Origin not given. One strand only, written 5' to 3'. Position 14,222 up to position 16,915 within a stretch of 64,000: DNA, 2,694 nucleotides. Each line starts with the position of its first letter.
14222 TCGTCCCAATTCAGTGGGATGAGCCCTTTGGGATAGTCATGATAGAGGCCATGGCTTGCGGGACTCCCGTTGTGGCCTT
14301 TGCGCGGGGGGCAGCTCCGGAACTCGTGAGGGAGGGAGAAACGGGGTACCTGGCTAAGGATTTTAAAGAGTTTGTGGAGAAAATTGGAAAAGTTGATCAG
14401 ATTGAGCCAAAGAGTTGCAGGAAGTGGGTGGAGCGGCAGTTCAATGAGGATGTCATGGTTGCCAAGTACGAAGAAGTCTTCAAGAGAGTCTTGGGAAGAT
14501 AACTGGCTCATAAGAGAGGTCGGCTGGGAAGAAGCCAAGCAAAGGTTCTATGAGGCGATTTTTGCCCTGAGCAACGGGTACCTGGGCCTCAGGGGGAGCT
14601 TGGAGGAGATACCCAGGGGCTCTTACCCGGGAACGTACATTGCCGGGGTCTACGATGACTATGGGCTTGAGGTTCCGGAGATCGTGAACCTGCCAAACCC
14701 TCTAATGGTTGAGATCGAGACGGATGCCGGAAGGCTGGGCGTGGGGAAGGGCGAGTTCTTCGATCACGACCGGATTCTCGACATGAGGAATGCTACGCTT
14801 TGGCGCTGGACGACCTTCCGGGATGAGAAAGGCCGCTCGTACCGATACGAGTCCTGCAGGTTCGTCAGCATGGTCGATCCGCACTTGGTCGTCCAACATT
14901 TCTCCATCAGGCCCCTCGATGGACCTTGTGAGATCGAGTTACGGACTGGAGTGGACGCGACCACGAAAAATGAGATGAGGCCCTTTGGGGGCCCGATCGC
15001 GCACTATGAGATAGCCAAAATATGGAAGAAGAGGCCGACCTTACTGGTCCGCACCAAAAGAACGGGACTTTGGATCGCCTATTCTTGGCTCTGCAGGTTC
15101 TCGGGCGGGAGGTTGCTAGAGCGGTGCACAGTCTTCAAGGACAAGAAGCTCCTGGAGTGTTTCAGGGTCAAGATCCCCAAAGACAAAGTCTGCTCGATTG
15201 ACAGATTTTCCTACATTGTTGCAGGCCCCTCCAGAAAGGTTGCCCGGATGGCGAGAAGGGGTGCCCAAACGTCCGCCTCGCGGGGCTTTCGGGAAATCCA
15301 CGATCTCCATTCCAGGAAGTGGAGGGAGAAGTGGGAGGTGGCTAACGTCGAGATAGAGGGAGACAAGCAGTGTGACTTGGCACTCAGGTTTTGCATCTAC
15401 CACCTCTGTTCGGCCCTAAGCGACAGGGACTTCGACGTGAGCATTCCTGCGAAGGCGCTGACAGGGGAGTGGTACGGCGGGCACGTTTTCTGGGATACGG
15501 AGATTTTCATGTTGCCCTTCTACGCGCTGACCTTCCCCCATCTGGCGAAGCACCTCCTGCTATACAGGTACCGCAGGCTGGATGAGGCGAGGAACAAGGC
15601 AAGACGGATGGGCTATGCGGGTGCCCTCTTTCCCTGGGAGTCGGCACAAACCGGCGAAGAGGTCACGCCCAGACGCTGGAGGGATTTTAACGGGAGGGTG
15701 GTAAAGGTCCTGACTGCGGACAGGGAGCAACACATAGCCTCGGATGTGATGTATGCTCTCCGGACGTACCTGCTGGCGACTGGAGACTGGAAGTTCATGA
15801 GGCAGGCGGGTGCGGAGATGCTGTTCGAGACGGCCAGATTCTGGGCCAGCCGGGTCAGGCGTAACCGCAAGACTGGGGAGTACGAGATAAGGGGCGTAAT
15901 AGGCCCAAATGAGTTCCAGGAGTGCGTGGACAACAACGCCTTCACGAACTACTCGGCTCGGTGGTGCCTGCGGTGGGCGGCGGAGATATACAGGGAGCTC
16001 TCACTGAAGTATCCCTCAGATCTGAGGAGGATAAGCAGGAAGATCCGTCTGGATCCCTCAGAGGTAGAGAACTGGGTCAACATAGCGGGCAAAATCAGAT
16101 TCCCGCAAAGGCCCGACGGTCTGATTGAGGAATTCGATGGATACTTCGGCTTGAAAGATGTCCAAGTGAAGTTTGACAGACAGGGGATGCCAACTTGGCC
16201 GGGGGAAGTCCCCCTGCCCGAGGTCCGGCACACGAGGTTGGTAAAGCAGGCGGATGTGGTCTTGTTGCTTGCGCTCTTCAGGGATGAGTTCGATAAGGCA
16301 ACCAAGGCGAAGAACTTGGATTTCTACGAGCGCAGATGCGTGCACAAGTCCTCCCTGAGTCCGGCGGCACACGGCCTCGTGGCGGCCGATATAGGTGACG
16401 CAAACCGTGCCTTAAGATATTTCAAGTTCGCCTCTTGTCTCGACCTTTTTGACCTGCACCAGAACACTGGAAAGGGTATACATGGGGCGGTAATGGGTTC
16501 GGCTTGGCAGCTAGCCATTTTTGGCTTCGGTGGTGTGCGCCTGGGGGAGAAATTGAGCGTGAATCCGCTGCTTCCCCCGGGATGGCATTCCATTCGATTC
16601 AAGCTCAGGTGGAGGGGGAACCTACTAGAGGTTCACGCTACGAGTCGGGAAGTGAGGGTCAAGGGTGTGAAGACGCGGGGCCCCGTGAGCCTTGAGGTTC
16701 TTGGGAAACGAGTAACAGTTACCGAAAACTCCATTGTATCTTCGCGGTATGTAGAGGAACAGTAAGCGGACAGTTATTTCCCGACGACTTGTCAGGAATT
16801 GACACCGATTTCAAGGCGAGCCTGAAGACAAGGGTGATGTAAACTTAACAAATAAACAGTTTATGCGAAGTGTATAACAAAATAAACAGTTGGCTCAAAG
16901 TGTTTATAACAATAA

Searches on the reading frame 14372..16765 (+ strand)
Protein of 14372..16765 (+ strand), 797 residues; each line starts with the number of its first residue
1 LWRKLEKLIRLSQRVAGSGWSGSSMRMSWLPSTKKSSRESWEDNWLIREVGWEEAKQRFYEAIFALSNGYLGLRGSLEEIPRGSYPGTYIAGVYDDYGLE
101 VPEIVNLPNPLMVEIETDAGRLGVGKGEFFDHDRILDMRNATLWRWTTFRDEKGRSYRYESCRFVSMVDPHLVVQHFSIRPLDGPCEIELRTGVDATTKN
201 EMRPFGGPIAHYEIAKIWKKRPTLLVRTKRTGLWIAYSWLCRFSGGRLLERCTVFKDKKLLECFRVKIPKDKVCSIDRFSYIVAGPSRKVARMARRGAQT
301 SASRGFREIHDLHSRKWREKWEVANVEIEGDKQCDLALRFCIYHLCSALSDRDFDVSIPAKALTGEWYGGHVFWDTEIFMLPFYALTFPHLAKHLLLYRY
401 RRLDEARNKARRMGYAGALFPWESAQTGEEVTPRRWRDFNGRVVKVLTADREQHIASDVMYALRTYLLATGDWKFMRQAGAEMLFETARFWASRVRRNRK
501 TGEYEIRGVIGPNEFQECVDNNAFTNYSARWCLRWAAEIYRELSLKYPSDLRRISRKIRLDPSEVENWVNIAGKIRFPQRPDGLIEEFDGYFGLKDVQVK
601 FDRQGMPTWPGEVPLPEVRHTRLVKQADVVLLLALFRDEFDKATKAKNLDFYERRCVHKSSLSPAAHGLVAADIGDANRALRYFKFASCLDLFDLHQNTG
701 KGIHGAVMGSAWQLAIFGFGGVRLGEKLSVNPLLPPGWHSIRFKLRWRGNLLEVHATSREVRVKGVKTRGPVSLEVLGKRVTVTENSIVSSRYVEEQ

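Call 44: search_protein_families(library=pfam, proteins=[window:14372-16765:+], max_evalue=0.00001)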
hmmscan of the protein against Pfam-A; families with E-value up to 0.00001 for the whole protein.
window:14372-16765:+ (797 aa): 3 families
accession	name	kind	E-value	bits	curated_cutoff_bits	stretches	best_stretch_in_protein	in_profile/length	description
PF03632.21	Glyco_hydro_65m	-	2.2e-109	366.3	27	1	339-713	1-371/371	Glycosyl hydrolase family 65 central catalytic domain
PF03636.21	Glyco_hydro_65N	-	5.4e-46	157.6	26.6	1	49-282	2-229/233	Glycosyl hydrolase family 65, N-terminal domain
PF03633.20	Glyco_hydro_65C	-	1.8e-14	53.7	22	1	725-783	5-62/62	Glycosyl hydrolase family 65, C-terminal domain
